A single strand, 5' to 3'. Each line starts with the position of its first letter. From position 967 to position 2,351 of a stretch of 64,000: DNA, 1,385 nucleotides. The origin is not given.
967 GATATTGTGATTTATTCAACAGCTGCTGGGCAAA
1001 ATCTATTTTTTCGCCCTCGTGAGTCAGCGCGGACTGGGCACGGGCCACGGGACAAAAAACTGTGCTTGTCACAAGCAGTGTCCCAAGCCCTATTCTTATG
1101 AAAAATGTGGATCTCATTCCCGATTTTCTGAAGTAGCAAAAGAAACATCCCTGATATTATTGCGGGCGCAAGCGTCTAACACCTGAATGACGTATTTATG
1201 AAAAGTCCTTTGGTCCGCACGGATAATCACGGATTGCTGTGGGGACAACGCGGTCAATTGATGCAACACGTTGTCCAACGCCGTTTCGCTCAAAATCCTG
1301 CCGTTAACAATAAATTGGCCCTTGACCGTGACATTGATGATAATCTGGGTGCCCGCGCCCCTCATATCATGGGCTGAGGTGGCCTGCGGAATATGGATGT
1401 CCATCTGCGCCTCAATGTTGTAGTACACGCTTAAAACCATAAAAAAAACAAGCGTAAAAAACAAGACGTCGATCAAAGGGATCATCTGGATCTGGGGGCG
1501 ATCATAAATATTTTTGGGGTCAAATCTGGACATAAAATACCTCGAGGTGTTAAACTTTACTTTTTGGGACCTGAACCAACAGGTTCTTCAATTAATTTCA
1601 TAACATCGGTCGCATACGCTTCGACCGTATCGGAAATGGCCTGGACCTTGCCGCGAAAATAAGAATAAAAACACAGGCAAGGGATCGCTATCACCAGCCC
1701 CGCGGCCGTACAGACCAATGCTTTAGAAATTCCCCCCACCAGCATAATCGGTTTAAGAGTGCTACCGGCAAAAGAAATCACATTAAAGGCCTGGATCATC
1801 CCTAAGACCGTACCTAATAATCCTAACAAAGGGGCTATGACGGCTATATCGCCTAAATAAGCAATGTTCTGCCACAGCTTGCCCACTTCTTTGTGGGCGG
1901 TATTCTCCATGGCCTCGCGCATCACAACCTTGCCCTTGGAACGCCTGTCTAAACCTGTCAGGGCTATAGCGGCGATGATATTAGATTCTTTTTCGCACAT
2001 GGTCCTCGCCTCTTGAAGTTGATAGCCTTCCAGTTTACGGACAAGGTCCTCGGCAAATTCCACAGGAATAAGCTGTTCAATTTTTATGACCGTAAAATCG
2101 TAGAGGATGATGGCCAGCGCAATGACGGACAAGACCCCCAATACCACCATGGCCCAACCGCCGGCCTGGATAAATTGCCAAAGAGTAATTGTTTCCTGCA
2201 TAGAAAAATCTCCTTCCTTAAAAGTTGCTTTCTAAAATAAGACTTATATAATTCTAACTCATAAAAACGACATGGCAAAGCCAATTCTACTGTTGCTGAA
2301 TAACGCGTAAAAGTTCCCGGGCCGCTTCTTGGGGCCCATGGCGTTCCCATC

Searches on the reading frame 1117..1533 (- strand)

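Call 68: search_protein_families(library=pfam, proteins=[window:1117-1533:-], max_evalue=0.001)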
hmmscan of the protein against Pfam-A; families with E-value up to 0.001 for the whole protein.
window:1117-1533:- (139 aa): 1 family
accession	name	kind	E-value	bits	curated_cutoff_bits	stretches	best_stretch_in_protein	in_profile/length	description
PF02472.21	ExbD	-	1.3e-26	93.6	25.4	1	12-136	5-127/128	Biopolymer transport protein ExbD/TolR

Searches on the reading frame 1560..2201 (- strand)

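Call 68: search_protein_families(library=pfam, proteins=[window:1560-2201:-], max_evalue=0.001)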
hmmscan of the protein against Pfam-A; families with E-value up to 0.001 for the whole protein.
window:1560-2201:- (214 aa): 1 family
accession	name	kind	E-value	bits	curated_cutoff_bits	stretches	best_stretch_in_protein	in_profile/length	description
PF01618.21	MotA_ExbB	-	1.2e-30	106.3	22.9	1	73-194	3-126/127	MotA/TolQ/ExbB proton channel family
